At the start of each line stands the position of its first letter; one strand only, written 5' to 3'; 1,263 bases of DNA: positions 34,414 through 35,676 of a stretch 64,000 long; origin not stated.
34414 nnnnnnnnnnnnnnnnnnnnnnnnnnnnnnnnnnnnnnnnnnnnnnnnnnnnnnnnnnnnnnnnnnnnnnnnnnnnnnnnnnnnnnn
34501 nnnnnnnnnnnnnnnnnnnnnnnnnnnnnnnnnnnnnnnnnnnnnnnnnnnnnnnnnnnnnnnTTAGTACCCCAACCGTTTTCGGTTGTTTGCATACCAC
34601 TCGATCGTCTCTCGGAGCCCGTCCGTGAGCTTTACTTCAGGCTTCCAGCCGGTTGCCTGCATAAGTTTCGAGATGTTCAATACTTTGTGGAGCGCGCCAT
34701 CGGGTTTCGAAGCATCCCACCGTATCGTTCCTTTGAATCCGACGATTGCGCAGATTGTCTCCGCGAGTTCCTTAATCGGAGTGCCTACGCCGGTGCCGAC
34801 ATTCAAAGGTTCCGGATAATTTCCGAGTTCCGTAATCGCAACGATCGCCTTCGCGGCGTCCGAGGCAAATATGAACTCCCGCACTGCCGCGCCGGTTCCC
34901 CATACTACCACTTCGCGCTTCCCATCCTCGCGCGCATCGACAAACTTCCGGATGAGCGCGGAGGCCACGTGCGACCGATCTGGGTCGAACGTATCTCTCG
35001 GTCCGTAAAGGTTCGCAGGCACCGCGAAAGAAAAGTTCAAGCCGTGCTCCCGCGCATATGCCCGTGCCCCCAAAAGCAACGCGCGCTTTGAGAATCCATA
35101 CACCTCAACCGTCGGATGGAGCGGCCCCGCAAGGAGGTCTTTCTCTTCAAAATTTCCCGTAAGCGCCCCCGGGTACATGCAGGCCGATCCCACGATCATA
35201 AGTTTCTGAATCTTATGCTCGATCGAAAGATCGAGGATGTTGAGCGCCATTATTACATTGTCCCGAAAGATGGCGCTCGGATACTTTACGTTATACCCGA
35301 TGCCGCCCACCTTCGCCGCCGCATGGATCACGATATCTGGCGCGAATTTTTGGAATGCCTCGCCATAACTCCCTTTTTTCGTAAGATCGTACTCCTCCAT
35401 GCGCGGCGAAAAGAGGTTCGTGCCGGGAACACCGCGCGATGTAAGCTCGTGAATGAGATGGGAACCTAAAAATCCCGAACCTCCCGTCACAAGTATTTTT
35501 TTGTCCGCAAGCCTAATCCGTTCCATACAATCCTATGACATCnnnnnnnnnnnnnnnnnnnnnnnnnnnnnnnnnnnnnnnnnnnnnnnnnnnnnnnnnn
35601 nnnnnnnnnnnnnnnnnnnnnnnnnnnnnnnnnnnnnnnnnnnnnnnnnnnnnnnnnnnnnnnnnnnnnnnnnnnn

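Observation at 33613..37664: gmd, ColD-like 3-dehydratase and two tandem Fcl paralogs: GDP-colitose/fucose-type deoxysugar block next to a GDP-heptose operon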

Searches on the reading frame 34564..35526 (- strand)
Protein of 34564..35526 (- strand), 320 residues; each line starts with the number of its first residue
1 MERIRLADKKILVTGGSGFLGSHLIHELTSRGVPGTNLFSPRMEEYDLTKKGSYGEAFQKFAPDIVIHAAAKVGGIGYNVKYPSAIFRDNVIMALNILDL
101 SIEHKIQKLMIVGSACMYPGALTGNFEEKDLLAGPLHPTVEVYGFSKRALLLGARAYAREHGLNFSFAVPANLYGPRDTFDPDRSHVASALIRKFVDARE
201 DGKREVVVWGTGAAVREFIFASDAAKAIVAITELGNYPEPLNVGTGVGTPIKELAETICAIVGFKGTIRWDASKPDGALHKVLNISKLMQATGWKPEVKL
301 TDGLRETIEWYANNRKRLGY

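Call 4: search_protein_families(library=ncbifam, proteins=[window:34564-35526:-], max_evalue=0.00001)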
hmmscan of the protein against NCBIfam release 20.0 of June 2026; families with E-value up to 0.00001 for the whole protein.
window:34564-35526:- (320 aa): 16 families
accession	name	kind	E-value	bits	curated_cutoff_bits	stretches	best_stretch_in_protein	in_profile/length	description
NF047922.1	GDPFucSynFcl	equivalog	1.2e-84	284.4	500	1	8-317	2-307/308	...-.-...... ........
TIGR01181.1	dTDP_gluc_dehyt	equivalog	2.7e-31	108.9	365.1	1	44-316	55-316/321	dTDP-glucose 4,6-dehydratase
TIGR01179.1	galE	equivalog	3.5e-21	75.4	262.3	1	10-316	1-330/332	UDP-glucose 4-epimerase GalE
NF007582.0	PRK10217.1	equivalog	7.3e-17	61.5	698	1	43-315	55-335/355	dTDP-glucose 4,6-dehydratase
TIGR02197.1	heptose_epim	equivalog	3.4e-16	59.3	274.6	1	11-313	1-315/316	ADP-glyceromanno-heptose 6-epimerase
NF007490.0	PRK10084.1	subfamily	5.2e-16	58.6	649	1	153-316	177-339/361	dTDP-glucose 4,6-dehydratase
TIGR04180.1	EDH_00030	hypoth_equivalog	7e-16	58.1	475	1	64-297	72-295/297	NAD-dependent 4,6-dehydratase LegB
TIGR02622.1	CDP_4_6_dhtase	equivalog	2.2e-11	43.5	278.45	0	47-157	62-168/352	CDP-glucose 4,6-dehydratase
NF008872.0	PRK11908.1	equivalog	7.4e-11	41.7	294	0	9-235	2-240/349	bifunctional UDP-4-keto-pentose/UDP-xylose synthase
NF008360.0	PRK11150.1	equivalog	4.3e-09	36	452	1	64-261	70-253/310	ADP-glyceromanno-heptose 6-epimerase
TIGR01214.1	rmlD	equivalog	2.1e-08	33.6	224.05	1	10-149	1-130/285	dTDP-4-dehydrorhamnose reductase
NF042422.1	oxyalk_red_OleD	equivalog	6.1e-08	32.4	580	1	10-112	2-108/329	2-alkyl-3-oxoalkanoate reductase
NF007956.0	PRK10675.1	subfamily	1.5e-07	30.9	394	0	41-119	52-129/338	UDP-glucose 4-epimerase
NF011728.1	PRK15181.1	equivalog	3.1e-07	29.7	760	0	64-315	92-341/348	Vi polysaccharide biosynthesis UDP-N-acetylglucosaminuronic acid C-4 epimerase TviC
NF042423.1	oxyalk_red_Shew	equivalog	4.8e-06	25.9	580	0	7-112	7-116/331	2-alkyl-3-oxoalkanoate reductase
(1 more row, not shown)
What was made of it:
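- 34564..35526 (-): FclA: GMER/Fcl-type 3,5-epimerase/4-reductase. It is the extra paralogue in this lineage. NF047922 scores 284 bits, below the cutoff of 500 (call 4).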

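Call 5: search_protein_families(library=pfam, proteins=[window:34564-35526:-], max_evalue=0.00001)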
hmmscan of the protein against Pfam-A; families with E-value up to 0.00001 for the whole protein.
window:34564-35526:- (320 aa): 4 families
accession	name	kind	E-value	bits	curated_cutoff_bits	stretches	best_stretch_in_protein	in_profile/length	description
PF01370.27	Epimerase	-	6.1e-53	180.1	20.9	1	11-244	1-240/240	NAD dependent epimerase/dehydratase family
PF16363.11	GDP_Man_Dehyd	-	1.2e-25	91.1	27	1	43-307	56-332/332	GDP-mannose 4,6 dehydratase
PF04321.23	RmlD_sub_bind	-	6e-08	32.5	27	1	10-71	2-60/287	RmlD substrate binding domain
PF02719.21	Polysacc_synt_2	-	5.2e-07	29.6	20.2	0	49-112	64-126/293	Polysaccharide biosynthesis protein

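Call 28: search_solved_structures(query=window:34564-35526:-, max_evalue=1e-15, show_alignments=1)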
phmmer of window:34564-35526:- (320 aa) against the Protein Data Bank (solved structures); distinct sequences matched with E-value up to 1e-15: 41.
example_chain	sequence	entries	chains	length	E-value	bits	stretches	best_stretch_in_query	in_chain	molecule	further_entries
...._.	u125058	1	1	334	1.1e-66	228.4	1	6-308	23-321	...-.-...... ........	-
8du0_A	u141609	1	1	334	3e-66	227.1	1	6-308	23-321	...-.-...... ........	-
1bsv_A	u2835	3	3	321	1.1e-60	208.7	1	8-317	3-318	PROTEIN (GDP-FUCOSE SYNTHETASE) | GDP-FUCOSE SYNTHETASE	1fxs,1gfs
1e6u_A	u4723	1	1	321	1.3e-60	208.5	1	7-317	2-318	GDP-FUCOSE SYNTHETASE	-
1e7q_A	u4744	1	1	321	1.8e-60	208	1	7-317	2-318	GDP-FUCOSE SYNTHETASE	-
1e7s_A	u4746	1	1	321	2.9e-60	207.4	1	8-317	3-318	GDP-FUCOSE SYNTHETASE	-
1bws_A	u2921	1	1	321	2.9e-60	207.4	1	8-317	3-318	PROTEIN (GDP-4-KETO-6-DEOXY-D-MANNOSE EPIMERASE/REDUCTASE)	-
1e7r_A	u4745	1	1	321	2e-59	204.6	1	8-317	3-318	GDP-FUCOSE SYNTHETASE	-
7anh_A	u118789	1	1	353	3.7e-47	164.3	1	8-196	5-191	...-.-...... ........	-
4bkp_A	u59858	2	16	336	7.7e-46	160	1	5-316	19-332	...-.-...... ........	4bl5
4b8z_A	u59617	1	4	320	8.1e-46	159.9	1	7-316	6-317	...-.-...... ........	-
4b8w_A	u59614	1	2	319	1.1e-45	159.5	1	9-316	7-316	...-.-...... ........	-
4e5y_A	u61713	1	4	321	1.2e-45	159.3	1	9-316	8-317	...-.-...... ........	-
6aqy_A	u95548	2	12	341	4.4e-38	134.5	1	8-315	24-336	gdp-l-fucose synthetase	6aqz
7m13_A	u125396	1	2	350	6.5e-36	127.4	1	8-198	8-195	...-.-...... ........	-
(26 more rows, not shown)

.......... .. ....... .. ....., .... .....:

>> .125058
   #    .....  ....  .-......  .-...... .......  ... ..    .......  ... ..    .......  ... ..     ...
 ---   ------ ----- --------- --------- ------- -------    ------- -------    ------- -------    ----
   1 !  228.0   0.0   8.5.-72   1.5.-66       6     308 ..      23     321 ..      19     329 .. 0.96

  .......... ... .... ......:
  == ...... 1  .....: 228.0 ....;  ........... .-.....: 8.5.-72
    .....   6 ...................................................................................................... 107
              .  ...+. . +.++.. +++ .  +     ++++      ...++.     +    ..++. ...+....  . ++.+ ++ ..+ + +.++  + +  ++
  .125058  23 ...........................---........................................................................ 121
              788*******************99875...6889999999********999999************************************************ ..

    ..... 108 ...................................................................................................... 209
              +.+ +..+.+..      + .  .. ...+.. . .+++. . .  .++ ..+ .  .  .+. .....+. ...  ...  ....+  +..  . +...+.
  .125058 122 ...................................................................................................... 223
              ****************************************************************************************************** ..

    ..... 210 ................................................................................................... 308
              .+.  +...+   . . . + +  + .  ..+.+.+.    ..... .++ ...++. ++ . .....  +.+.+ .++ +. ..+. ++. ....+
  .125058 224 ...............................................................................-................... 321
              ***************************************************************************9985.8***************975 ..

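Call 45: find_homologous_proteins(query=window:34564-35526:-, max_evalue=1e-10)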
Query window:34564-35526:- (320 aa): 7686 proteins with E <= 1e-10 among 8000 candidates; the best 120 are listed.
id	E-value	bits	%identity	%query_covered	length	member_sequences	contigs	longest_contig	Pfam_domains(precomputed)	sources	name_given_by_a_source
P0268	1.1e-212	723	100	100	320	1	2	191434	PF04321.24,PF16363.12,PF02719.22,PF07993.19,PF01370.28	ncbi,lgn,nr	ncbi:MAG: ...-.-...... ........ [Candidatus Liptonbacteria bacterium]|nr:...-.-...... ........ [Cand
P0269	6.3e-146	504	69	100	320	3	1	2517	PF04321.24,PF16363.12,PF01370.28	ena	-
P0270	2.3e-138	479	66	99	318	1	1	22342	PF04321.24,PF16363.12,PF02719.22,PF01370.28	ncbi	-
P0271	6.8e-138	477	66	100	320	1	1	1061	PF04321.24,PF16363.12,PF02719.22,PF01370.28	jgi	jgi:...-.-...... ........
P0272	3.1e-129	449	65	98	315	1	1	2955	PF04321.24,PF16363.12,PF02719.22,PF01073.26,PF01370.28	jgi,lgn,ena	-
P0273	5.0e-121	422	61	94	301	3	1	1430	PF16363.12,PF01370.28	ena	-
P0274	3.8e-107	376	52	97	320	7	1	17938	PF04321.24,PF16363.12,PF02719.22,PF01073.26,PF01370.28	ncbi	-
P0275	1.6e-103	364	54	95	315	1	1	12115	PF04321.24,PF16363.12,PF01370.28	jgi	jgi:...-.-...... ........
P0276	7.3e-103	362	54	96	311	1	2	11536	PF04321.24,PF16363.12,PF02719.22,PF01370.28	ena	-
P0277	1.8e-102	361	50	97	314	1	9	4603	PF04321.24,PF16363.12,PF02719.22,PF01073.26,PF01370.28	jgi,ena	jgi:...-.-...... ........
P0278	1.2e-100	355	50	97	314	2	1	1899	PF04321.24,PF16363.12,PF02719.22,PF01073.26,PF01370.28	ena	-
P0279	5.4e-100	353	51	96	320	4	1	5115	PF04321.24,PF16363.12,PF02719.22,PF01073.26,PF13460.13,PF01370.28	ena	-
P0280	4.1e-99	350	51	96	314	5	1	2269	PF04321.24,PF16363.12,PF02719.22,PF01370.28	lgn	-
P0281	2.2e-98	347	50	98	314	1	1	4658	PF04321.24,PF16363.12,PF02719.22,PF01073.26,PF01370.28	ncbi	-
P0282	8.3e-98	346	52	95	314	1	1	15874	PF04321.24,PF16363.12,PF01370.28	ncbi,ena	-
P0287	7.6e-96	339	50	97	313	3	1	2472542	PF04321.24,PF16363.12,PF02719.22,PF01073.26,PF01370.28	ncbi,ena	-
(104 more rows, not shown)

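Call 46: find_encoding_contigs(protein=P0270, flank=7000, max_places=1)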
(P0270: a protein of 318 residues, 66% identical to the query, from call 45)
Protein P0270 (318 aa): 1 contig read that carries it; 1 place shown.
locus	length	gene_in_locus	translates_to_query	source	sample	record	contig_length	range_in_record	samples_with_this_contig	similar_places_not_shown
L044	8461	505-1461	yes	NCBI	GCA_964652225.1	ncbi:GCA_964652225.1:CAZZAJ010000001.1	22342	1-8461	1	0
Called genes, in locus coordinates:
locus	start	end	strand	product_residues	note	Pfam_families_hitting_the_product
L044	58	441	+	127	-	PF05711:TylF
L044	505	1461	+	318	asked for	PF01370:Epimerase, PF02719:Polysacc_synt_2 (faint), PF04321:RmlD_sub_bind, PF16363:GDP_Man_Dehyd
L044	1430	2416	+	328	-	PF01370:Epimerase, PF02719:Polysacc_synt_2 (faint), PF16363:GDP_Man_Dehyd, PF13460:NAD_binding_10 (weak), PF01073:3Beta_HSD (weak)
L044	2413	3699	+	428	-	PF08421:Methyltransf_13, PF13489:Methyltransf_23, PF08241:Methyltransf_11 (faint), PF08242:Methyltransf_12 (weak), PF08484:Methyltransf_14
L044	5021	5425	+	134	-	PF00534:Glycos_transf_1, PF13692:Glyco_trans_1_4, PF20706:GT4-conflict, PF13524:Glyco_trans_1_2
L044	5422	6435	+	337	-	PF13524:Glyco_trans_1_2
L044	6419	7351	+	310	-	PF01073:3Beta_HSD, PF01370:Epimerase, PF02719:Polysacc_synt_2, PF04321:RmlD_sub_bind, PF05368:NmrA (weak), PF07993:NAD_binding_4 (faint), PF16363:GDP_Man_Dehyd, PF13460:NAD_binding_10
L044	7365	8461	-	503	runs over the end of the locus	PF01943:Polysacc_synt, PF13440:Polysacc_synt_3, PF03023:MurJ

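Call 47: find_encoding_contigs(protein=P0274, flank=7000, max_places=1)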
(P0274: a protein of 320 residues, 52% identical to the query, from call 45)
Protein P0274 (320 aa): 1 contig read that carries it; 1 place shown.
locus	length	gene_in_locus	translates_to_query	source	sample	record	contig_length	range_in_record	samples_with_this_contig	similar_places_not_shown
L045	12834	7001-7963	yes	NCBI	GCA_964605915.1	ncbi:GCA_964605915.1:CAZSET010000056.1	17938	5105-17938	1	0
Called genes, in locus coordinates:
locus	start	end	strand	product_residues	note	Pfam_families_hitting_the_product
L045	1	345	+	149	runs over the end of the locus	PF05635:23S_rRNA_IVP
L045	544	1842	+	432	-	PF00005:ABC_tran, PF13304:AAA_21 (weak)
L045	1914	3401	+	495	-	PF00884:Sulfatase, PF01663:Phosphodiest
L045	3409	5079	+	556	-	PF00884:Sulfatase, PF01663:Phosphodiest, PF00884:Sulfatase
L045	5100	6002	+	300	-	PF00535:Glycos_transf_2 (weak), PF02709:Glyco_transf_7C (weak)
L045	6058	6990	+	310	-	PF01073:3Beta_HSD, PF01370:Epimerase, PF02719:Polysacc_synt_2 (weak), PF04321:RmlD_sub_bind, PF05368:NmrA (weak), PF07993:NAD_binding_4 (faint), PF16363:GDP_Man_Dehyd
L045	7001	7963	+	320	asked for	PF01073:3Beta_HSD (faint), PF01370:Epimerase, PF04321:RmlD_sub_bind, PF02719:Polysacc_synt_2 (weak), PF16363:GDP_Man_Dehyd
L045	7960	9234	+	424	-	PF13439:Glyco_transf_4, PF13579:Glyco_trans_4_4 (weak), PF00534:Glycos_transf_1, PF13692:Glyco_trans_1_4, PF13524:Glyco_trans_1_2 (weak)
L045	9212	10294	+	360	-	PF00535:Glycos_transf_2, PF10111:Glyco_tranf_2_2 (weak), PF13641:Glyco_tranf_2_3, PF13632:Glyco_trans_2_3 (weak)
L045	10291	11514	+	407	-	-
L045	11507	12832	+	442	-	?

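Call 48: find_encoding_contigs(protein=P0287, flank=7000, max_places=1)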
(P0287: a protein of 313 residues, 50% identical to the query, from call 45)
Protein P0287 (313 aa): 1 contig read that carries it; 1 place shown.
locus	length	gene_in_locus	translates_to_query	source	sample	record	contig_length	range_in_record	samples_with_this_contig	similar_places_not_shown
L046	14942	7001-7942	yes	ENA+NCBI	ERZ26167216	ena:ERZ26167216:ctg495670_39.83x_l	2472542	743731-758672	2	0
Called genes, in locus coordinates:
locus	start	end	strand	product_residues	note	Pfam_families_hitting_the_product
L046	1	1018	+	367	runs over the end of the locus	PF02350:Epimerase_2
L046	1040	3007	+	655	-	PF13522:GATase_6, PF13537:GATase_7, PF00733:Asn_synthase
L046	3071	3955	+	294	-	PF01209:Ubie_methyltran (weak), PF13489:Methyltransf_23, PF13847:Methyltransf_31, PF08241:Methyltransf_11, PF08242:Methyltransf_12, PF13649:Methyltransf_25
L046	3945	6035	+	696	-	PF16889:Hepar_II_III_N, PF07940:Hepar_II_III_C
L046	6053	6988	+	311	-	PF01073:3Beta_HSD, PF01370:Epimerase, PF02719:Polysacc_synt_2, PF03435:Sacchrp_dh_NADP (faint), PF04321:RmlD_sub_bind, PF05368:NmrA, PF13460:NAD_binding_10, PF16363:GDP_Man_Dehyd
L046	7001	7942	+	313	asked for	PF01073:3Beta_HSD (faint), PF01370:Epimerase, PF02719:Polysacc_synt_2 (faint), PF04321:RmlD_sub_bind, PF16363:GDP_Man_Dehyd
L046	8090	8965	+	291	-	PF01061:ABC2_membrane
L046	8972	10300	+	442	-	PF00005:ABC_tran, PF13304:AAA_21 (faint), PF14524:Wzt_C (weak)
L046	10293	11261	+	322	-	PF01073:3Beta_HSD, PF01370:Epimerase, PF02719:Polysacc_synt_2, PF04321:RmlD_sub_bind, PF05368:NmrA (weak), PF07993:NAD_binding_4 (faint), PF13460:NAD_binding_10, PF16363:GDP_Man_Dehyd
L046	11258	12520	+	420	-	PF01041:DegT_DnrJ_EryC1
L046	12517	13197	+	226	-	PF13489:Methyltransf_23, PF08241:Methyltransf_11, PF08242:Methyltransf_12, PF13649:Methyltransf_25, PF13847:Methyltransf_31 (weak)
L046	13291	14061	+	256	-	PF05711:TylF, PF13578:Methyltransf_24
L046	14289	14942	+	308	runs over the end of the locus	PF01408:GFO_IDH_MocA, PF02894:GFO_IDH_MocA_C (weak), PF22725:GFO_IDH_MocA_C3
